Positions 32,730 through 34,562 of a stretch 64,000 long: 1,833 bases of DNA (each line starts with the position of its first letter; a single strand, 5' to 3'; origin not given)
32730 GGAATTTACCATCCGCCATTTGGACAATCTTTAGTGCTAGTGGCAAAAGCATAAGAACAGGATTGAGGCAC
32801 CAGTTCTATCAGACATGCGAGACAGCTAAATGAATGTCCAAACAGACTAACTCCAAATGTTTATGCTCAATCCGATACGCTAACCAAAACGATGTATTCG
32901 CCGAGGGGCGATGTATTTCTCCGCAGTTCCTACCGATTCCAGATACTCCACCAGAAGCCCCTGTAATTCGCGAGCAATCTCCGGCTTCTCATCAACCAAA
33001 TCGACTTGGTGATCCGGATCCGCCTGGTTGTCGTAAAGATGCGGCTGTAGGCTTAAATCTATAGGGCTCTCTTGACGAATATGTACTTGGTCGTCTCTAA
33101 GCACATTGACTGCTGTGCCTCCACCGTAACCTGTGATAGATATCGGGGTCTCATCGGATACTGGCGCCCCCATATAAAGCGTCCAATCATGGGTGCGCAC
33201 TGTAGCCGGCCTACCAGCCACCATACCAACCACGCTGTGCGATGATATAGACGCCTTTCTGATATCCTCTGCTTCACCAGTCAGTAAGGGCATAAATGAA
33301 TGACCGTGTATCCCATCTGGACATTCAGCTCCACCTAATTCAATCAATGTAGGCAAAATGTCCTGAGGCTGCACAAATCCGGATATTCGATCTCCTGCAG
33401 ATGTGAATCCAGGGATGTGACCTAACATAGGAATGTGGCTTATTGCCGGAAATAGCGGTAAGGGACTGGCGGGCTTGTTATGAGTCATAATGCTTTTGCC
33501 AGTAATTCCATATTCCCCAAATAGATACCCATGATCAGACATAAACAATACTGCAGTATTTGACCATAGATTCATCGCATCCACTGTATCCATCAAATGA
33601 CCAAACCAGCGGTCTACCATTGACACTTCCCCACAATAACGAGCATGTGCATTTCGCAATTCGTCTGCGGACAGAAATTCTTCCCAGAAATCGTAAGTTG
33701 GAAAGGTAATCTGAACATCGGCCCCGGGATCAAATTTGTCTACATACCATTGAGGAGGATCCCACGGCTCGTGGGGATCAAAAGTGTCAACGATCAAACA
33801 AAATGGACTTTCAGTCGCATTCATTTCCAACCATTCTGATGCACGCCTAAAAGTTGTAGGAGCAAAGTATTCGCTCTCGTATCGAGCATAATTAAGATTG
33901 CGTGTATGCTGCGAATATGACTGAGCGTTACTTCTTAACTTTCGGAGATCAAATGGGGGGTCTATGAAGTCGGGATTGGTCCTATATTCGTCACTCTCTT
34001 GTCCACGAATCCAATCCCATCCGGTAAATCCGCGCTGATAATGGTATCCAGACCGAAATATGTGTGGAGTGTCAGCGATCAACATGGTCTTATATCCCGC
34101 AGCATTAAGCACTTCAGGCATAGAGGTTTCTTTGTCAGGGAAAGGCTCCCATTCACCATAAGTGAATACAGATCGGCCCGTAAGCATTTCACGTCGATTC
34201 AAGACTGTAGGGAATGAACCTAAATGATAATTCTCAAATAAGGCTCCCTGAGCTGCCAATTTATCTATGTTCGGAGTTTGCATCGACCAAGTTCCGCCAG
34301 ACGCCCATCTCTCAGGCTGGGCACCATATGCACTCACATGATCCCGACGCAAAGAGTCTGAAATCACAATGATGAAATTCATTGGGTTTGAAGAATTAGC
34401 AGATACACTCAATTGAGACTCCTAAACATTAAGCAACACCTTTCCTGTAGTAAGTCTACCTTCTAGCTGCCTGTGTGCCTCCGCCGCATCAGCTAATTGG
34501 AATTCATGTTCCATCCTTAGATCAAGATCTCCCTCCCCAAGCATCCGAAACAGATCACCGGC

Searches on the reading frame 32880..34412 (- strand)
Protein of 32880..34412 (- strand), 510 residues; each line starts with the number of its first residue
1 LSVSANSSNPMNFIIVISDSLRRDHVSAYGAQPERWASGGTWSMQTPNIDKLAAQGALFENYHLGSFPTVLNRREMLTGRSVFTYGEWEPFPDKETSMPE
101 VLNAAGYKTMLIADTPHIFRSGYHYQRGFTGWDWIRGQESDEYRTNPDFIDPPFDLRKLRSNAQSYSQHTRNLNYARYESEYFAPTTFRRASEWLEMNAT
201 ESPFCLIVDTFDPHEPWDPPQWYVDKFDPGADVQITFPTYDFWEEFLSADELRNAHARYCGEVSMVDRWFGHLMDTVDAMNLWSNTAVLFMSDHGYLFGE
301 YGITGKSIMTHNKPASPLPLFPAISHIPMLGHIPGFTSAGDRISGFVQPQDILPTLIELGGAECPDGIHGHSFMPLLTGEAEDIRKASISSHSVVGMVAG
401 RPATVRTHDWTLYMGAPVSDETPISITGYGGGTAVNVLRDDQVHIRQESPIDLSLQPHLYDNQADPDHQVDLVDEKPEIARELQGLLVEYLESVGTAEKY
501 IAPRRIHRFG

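Call 80: search_protein_families(library=pfam, proteins=[window:32880-34412:-], max_evalue=0.00001)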
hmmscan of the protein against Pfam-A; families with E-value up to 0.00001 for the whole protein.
window:32880-34412:- (510 aa): 3 families
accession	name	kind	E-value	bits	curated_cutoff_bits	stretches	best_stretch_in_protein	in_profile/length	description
PF00884.28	Sulfatase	-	1.5e-35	123.4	25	1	12-361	2-300/301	Sulfatase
PF16347.10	SGSH_C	-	5.7e-08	33.5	29.3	1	326-387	17-79/154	N-sulphoglucosamine sulphohydrolase, C-terminal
PF01663.27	Phosphodiest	-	2.6e-07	31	23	0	262-297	187-222/342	Type I phosphodiesterase / nucleotide pyrophosphatase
